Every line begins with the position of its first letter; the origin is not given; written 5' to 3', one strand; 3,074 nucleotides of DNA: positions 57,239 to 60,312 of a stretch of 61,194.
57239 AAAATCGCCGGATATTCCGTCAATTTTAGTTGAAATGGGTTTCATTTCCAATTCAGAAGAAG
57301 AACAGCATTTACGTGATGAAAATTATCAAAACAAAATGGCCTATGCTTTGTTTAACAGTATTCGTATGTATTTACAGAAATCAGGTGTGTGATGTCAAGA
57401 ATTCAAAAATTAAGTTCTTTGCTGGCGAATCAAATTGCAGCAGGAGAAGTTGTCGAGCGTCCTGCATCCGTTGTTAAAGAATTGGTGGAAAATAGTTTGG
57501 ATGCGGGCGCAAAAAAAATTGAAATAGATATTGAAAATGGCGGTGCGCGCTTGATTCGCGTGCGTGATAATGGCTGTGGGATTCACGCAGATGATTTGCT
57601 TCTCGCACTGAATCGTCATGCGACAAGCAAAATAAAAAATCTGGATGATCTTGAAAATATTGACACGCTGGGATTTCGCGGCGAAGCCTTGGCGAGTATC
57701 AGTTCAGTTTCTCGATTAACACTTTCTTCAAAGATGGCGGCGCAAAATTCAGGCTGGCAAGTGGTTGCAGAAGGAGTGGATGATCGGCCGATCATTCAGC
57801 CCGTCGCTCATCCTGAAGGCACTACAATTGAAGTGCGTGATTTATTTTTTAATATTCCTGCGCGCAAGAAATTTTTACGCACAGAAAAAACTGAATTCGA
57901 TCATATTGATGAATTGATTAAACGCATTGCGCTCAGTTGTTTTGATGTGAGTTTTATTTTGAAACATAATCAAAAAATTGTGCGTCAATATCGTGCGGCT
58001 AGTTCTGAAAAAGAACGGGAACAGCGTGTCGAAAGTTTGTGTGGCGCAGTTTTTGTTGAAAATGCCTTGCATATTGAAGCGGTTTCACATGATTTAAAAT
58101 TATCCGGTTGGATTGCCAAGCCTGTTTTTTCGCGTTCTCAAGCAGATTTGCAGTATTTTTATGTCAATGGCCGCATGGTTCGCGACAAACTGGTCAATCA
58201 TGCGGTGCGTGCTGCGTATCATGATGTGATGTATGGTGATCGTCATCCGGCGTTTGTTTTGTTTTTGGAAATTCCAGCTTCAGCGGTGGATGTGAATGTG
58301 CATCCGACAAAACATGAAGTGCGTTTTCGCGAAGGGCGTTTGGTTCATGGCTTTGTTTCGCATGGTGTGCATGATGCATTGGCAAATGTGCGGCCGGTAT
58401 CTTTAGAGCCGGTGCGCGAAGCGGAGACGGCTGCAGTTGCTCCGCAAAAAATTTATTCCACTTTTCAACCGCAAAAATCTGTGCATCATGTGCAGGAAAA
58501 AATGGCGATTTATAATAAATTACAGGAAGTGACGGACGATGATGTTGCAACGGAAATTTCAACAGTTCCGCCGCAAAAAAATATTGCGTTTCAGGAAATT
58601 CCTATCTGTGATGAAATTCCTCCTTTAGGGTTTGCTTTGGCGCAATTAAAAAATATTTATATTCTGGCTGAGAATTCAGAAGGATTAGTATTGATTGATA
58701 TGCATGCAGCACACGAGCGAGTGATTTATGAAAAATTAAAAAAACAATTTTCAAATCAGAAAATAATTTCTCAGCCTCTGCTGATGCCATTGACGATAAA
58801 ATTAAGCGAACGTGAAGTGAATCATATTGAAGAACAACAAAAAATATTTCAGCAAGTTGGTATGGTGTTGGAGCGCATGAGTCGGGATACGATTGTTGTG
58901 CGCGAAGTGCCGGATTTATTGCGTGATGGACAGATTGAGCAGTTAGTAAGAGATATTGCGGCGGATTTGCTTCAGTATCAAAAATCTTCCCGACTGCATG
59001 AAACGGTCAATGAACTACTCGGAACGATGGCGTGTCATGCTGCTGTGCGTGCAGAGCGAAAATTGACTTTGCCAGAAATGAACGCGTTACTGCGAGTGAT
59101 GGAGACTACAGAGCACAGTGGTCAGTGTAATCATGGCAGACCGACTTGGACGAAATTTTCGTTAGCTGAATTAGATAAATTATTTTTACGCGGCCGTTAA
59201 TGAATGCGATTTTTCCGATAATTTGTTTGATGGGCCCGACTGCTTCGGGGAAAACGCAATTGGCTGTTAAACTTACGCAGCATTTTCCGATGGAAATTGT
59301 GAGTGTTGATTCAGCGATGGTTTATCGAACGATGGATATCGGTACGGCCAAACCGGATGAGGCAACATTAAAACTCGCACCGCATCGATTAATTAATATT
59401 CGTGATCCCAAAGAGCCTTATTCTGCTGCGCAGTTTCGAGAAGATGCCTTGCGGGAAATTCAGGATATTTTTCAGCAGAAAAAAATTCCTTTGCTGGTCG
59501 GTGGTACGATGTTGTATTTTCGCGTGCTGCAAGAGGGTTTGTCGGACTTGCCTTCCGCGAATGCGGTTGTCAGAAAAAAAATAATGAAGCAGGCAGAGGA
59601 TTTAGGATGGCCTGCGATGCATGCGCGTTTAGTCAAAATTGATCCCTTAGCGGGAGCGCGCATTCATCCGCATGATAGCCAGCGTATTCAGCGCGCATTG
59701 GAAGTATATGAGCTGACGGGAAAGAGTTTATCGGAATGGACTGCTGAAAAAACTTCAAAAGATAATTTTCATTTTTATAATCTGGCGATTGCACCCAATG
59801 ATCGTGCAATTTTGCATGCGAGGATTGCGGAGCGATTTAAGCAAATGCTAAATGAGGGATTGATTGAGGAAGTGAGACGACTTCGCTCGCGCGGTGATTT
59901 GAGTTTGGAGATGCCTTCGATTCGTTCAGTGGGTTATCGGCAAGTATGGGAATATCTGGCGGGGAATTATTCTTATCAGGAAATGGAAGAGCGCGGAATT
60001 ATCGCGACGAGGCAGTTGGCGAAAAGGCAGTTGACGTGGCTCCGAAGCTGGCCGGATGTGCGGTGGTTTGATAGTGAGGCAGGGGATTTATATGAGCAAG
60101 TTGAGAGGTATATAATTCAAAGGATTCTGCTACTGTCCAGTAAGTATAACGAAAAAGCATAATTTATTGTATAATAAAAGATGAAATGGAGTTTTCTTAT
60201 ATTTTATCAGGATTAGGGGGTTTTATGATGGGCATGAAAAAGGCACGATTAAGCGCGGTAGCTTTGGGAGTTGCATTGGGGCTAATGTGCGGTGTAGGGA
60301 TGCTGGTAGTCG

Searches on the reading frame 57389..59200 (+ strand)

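Call 105: search_protein_families(library=pfam, proteins=[window:57389-59200:+], max_evalue=0.00001)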
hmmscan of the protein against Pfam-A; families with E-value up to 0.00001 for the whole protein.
window:57389-59200:+ (603 aa): 4 families
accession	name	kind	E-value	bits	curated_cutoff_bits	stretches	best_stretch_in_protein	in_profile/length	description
PF08676.16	MutL_C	-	1.3e-47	161.5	25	1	417-559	1-142/142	MutL C terminal dimerisation domain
PF01119.25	DNA_mis_repair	-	1.1e-40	138.4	26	1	215-331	2-118/119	DNA mismatch repair protein, C-terminal domain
PF13589.12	HATPase_c_3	-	6e-13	49.4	25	1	26-123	4-101/137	Histidine kinase-, DNA gyrase B-, and HSP90-like ATPase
PF02518.31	HATPase_c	-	1.3e-07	32.5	26.4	1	23-79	4-63/111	Histidine kinase-, DNA gyrase B-, and HSP90-like ATPase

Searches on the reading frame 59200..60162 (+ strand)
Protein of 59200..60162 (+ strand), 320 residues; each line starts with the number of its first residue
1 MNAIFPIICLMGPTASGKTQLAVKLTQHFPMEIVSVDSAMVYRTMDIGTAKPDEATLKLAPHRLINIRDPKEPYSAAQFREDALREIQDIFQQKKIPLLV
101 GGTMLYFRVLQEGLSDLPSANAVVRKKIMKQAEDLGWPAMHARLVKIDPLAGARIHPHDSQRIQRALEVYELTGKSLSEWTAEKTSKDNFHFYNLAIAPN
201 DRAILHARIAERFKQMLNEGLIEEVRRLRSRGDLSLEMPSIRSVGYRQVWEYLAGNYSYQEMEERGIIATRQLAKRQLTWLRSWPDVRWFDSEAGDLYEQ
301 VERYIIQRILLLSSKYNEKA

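Call 105: search_protein_families(library=pfam, proteins=[window:59200-60162:+], max_evalue=0.00001)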
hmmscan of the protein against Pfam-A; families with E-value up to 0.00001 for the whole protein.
window:59200-60162:+ (320 aa): 2 families
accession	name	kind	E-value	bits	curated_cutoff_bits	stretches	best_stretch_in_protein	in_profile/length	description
PF01715.23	IPPT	-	2.5e-87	293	23.6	1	41-283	2-242/243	IPP transferase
PF01745.22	IPT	-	5.7e-07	29.6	20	0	9-59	5-55/233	Isopentenyl transferase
